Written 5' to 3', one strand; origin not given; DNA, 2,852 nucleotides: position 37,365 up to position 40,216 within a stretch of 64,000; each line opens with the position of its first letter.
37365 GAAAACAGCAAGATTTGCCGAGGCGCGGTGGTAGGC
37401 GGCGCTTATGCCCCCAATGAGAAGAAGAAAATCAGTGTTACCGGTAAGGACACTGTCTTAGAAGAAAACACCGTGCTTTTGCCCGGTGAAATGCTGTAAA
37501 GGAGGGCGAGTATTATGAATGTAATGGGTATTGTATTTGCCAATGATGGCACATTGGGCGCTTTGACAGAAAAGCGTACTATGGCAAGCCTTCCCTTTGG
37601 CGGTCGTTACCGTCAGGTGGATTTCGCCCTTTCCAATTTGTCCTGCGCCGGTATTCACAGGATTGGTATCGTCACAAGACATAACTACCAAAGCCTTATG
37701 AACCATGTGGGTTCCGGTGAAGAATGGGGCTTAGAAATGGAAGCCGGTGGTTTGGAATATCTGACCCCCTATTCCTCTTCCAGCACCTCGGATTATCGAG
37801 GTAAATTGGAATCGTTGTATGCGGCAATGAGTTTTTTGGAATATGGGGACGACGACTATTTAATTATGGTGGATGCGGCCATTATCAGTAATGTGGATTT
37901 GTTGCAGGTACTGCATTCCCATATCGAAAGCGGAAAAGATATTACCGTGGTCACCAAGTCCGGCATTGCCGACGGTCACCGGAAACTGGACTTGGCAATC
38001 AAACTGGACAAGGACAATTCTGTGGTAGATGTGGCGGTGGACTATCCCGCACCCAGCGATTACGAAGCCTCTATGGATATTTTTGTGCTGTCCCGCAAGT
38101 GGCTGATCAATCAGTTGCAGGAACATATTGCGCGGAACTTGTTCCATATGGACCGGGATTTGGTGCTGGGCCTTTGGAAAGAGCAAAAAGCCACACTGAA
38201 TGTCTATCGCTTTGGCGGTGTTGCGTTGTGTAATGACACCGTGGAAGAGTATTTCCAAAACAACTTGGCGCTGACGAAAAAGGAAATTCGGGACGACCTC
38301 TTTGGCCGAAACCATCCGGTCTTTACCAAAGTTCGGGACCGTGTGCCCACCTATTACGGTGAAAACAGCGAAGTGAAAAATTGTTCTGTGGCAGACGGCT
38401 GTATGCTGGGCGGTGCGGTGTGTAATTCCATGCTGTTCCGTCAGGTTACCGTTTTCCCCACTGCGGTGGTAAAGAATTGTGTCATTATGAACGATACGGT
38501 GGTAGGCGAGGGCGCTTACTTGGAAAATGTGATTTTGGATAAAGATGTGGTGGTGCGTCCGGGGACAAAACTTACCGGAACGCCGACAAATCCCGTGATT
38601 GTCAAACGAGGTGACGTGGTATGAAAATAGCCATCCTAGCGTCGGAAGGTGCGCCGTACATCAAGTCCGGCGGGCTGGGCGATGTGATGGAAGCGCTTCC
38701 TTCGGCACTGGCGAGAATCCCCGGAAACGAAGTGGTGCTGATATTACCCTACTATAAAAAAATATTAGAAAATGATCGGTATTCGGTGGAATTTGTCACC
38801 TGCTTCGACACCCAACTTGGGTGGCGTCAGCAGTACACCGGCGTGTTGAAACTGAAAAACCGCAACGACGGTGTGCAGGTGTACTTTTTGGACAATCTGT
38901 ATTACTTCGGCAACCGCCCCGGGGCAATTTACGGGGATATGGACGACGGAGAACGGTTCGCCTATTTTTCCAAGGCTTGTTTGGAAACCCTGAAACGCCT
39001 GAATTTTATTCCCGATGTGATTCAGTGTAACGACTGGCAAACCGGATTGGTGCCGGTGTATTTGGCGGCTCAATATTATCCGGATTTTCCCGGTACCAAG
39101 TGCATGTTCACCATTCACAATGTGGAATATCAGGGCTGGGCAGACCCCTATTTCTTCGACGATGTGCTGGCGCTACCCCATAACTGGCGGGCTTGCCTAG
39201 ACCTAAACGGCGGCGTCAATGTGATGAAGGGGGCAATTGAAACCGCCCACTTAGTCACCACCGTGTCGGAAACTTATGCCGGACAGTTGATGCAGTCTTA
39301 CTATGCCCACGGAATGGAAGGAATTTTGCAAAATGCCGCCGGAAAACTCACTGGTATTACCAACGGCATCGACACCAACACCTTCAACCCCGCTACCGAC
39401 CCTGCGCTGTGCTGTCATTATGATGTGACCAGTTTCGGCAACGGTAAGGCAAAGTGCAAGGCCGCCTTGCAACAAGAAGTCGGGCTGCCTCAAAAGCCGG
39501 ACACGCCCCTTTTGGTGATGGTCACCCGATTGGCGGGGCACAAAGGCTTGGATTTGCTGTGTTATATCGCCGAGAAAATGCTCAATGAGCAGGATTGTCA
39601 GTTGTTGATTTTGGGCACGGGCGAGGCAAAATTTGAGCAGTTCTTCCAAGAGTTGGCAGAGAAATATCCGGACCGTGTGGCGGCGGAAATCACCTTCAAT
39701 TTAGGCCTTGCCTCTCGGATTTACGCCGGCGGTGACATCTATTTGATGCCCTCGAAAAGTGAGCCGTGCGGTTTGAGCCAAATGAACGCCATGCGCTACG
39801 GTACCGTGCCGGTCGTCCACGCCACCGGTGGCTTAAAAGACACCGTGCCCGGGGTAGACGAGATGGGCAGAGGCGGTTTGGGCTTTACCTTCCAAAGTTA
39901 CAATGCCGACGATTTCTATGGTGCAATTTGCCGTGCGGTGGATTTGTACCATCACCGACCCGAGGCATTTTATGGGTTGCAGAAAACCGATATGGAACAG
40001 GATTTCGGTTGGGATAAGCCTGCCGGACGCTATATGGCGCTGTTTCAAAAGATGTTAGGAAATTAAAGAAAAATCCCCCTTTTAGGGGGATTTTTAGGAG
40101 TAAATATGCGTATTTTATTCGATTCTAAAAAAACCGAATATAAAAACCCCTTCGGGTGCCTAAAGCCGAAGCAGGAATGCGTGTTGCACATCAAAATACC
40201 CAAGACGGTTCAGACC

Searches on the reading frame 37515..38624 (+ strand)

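Call 21: search_protein_families(library=pfam, proteins=[window:37515-38624:+], max_evalue=0.001)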
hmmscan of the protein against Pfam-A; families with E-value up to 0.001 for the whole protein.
window:37515-38624:+ (369 aa): 4 families
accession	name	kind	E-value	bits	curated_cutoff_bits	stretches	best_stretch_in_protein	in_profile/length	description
PF24894.1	Hexapep_GlmU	-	6.5e-14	52.3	23.3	1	282-352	11-82/104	GlmU-like, C-terminal hexapeptide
PF00483.29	NTP_transferase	-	2.2e-08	34.4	21.2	1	16-147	15-135/245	Nucleotidyl transferase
PF25084.1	LbH_EIF2B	-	2.7e-07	31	54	1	280-352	29-104/105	EIF2B subunit epsilon LbH domain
PF00132.30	Hexapep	-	8.8e-05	22.5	27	0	321-355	1-36/36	Bacterial transferase hexapeptide (six repeats)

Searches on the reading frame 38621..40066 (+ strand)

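Call 21: search_protein_families(library=pfam, proteins=[window:38621-40066:+], max_evalue=0.001)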
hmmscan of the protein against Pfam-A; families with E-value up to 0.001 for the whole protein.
window:38621-40066:+ (481 aa): 4 families
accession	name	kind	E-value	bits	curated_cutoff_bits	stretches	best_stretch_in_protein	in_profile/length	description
PF08323.17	Glyco_transf_5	-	5.3e-68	229.7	22.7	1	2-237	1-238/239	Starch synthase catalytic domain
PF00534.26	Glycos_transf_1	-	1.4e-15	57.7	26.4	1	291-439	11-155/172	Glycosyl transferases group 1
PF13692.12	Glyco_trans_1_4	-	3.7e-13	50.4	27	1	296-439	2-139/142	Glycosyl transferases group 1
PF20706.3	GT4-conflict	-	3.5e-06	26.7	26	1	290-409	192-320/385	Family 4 Glycosyltransferase in conflict systems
